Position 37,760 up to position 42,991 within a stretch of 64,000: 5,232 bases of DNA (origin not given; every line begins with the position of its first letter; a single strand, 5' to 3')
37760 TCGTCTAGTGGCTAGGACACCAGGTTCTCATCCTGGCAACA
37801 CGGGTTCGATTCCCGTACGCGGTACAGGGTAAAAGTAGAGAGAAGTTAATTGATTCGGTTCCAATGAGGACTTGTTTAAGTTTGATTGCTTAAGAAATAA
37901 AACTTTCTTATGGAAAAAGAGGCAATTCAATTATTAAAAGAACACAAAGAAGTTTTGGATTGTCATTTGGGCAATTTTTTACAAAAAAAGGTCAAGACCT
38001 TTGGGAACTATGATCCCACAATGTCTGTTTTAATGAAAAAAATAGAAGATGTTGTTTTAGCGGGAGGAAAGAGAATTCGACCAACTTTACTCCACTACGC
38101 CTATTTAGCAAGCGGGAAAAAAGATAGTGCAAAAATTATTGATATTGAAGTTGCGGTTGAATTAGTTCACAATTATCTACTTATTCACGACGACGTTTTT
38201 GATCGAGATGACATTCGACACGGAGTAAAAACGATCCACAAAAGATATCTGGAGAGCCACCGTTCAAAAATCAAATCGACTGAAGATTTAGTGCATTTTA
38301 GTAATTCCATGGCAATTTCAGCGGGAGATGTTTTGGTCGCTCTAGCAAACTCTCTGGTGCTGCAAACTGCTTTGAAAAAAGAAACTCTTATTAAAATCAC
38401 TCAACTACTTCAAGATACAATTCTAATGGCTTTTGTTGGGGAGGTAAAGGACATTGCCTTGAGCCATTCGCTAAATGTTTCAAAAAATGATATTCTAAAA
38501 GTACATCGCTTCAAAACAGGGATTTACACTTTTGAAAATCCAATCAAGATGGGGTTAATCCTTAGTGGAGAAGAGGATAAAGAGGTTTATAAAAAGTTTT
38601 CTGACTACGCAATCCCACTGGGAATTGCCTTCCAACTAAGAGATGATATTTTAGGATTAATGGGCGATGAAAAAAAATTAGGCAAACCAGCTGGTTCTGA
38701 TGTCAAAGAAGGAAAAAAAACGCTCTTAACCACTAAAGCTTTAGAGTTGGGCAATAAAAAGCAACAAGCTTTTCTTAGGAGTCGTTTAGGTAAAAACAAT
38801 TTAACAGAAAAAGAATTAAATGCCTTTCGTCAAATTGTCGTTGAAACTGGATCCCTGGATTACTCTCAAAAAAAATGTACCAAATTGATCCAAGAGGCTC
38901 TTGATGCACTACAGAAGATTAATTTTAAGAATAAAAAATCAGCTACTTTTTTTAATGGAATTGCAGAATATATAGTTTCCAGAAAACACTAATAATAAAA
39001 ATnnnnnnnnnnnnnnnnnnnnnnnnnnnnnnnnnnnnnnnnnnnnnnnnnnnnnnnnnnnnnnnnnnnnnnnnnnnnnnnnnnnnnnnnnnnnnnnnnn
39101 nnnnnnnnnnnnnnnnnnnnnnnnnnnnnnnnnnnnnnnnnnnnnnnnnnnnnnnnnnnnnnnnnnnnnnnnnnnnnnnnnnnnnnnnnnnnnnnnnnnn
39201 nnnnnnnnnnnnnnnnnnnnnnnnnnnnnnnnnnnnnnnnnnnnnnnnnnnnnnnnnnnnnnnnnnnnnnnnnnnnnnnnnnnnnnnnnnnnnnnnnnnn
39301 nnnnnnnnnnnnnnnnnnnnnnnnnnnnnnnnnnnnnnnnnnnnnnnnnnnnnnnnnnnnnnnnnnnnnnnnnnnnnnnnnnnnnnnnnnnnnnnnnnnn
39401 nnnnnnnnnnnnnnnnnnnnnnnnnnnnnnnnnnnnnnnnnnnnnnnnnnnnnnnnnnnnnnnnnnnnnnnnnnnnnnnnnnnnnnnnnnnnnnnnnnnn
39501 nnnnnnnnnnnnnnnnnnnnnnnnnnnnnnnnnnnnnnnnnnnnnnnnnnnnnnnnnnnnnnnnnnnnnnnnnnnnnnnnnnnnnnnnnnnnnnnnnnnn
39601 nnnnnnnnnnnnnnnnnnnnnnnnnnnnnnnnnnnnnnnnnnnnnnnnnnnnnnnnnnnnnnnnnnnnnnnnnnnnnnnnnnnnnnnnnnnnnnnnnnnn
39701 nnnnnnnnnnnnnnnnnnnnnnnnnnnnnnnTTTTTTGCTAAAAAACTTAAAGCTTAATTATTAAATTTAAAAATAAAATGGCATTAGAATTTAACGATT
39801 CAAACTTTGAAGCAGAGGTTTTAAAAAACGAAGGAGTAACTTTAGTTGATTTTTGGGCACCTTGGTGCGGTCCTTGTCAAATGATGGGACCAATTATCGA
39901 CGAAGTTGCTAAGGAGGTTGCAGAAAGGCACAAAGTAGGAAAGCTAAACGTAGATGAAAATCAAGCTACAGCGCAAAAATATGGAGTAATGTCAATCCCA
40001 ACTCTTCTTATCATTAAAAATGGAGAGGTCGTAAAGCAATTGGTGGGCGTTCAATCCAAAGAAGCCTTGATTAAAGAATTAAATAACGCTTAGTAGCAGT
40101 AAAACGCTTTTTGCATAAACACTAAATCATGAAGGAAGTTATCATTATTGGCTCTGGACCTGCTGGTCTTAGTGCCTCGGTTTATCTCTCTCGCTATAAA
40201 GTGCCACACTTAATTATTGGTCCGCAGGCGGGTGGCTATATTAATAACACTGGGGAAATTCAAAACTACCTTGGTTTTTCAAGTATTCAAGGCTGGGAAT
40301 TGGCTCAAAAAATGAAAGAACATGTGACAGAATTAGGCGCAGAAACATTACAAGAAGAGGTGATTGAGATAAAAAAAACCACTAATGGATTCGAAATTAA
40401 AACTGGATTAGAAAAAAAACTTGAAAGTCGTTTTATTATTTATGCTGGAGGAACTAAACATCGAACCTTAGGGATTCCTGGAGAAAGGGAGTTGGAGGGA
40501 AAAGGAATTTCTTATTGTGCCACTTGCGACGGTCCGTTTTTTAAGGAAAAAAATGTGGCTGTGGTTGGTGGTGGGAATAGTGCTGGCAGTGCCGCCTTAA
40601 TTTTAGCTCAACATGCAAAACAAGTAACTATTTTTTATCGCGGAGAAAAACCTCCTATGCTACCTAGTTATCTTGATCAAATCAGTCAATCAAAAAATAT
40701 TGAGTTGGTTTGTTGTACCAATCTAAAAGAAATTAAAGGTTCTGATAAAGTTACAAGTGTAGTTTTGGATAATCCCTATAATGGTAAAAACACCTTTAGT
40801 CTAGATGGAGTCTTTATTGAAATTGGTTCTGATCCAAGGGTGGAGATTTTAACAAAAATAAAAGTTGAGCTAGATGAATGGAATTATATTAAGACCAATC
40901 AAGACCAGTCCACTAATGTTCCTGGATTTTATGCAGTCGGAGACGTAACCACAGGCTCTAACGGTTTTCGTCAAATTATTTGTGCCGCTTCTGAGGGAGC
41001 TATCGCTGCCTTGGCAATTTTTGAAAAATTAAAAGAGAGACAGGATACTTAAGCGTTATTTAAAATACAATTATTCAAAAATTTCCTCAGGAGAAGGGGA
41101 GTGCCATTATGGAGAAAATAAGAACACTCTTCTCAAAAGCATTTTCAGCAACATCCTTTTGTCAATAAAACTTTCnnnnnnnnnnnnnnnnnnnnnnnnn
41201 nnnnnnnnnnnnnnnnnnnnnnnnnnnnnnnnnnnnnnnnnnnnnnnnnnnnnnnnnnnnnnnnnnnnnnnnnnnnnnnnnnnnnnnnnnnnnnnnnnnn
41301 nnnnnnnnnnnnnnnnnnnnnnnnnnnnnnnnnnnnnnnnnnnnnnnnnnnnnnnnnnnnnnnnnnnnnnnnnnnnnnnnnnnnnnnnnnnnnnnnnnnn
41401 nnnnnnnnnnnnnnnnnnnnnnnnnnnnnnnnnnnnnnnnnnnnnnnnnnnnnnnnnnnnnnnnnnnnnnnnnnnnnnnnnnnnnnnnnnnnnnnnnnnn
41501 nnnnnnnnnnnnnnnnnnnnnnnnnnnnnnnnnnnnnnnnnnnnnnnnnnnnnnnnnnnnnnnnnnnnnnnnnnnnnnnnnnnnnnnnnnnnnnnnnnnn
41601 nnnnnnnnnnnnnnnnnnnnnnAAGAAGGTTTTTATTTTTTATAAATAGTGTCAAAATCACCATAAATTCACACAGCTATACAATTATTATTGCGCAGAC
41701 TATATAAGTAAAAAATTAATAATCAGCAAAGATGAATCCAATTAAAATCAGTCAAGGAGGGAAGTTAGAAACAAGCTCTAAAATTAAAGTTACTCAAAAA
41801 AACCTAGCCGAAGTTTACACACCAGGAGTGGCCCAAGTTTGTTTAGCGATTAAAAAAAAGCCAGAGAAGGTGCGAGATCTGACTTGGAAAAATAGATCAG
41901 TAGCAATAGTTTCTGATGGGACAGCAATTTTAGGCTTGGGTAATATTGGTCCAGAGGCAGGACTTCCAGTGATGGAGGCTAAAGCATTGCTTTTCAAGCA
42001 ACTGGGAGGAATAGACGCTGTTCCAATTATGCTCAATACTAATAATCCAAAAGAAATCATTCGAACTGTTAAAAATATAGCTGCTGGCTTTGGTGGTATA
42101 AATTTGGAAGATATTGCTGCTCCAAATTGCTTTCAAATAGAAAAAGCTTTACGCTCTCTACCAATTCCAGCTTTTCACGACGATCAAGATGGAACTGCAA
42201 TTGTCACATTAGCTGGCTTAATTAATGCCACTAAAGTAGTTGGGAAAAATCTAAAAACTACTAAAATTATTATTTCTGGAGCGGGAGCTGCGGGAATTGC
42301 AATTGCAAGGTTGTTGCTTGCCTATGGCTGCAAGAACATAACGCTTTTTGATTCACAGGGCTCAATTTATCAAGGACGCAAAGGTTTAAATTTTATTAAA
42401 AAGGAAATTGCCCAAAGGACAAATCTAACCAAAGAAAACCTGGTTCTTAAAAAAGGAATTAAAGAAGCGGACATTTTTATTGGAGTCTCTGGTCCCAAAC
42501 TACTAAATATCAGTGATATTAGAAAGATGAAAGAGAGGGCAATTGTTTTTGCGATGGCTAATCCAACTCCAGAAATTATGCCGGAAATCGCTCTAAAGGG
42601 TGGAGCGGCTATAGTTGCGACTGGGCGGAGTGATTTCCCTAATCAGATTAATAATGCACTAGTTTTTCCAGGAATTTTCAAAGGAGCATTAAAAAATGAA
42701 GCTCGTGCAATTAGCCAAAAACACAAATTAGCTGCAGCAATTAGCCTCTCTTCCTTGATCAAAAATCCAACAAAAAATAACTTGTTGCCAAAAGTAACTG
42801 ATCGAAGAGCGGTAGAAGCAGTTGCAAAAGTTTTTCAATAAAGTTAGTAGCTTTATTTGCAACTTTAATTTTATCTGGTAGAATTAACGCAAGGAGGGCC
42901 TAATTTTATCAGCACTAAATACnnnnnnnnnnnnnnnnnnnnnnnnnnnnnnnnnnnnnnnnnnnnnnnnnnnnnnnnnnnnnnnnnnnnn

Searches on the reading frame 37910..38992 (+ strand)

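Call 84: search_protein_families(library=pfam, proteins=[window:37910-38992:+], max_evalue=0.00001)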
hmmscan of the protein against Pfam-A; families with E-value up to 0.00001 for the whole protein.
window:37910-38992:+ (360 aa): 1 family
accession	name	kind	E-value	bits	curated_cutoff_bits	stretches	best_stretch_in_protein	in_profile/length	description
PF00348.22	polyprenyl_synt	-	7.2e-57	192.9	27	1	41-306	4-247/251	Polyprenyl synthetase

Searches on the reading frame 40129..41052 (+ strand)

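Call 84: search_protein_families(library=pfam, proteins=[window:40129-41052:+], max_evalue=0.00001)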
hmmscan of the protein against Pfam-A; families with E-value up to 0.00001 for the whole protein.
window:40129-41052:+ (307 aa): 7 families
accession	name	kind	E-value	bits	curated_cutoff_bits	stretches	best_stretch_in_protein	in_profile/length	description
PF07992.20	Pyr_redox_2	-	2.8e-44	152.1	26.1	1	3-290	2-291/291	Pyridine nucleotide-disulphide oxidoreductase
PF13738.12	Pyr_redox_3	-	8.2e-27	94.7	30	1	74-271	100-305/305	Pyridine nucleotide-disulphide oxidoreductase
PF00070.33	Pyr_redox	-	7.3e-12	46.1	22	1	142-214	1-80/82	Pyridine nucleotide-disulphide oxidoreductase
PF00890.30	FAD_binding_2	-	1.1e-07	31.8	20.4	0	4-21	2-19/414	FAD binding domain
PF01494.25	FAD_binding_3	-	1.5e-07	31.5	22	0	3-67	3-67/349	FAD binding domain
PF13450.12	NAD_binding_8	-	5.7e-06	26.9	21.9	0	6-38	1-35/68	NAD(P)-binding Rossmann-like domain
PF01266.30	DAO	-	8.3e-06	26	27.9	0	143-174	2-33/353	FAD dependent oxidoreductase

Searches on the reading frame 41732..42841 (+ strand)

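Call 84: search_protein_families(library=pfam, proteins=[window:41732-42841:+], max_evalue=0.00001)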
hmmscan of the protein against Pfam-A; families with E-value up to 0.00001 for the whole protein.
window:41732-42841:+ (369 aa): 2 families
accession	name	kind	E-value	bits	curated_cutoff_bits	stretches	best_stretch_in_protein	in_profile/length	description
PF00390.24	malic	-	3.9e-27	95.7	23.1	1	19-141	11-182/182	Malic enzyme, N-terminal domain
PF03949.21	Malic_M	-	9.1e-25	87.9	23.5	1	153-361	2-245/258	Malic enzyme, NAD binding domain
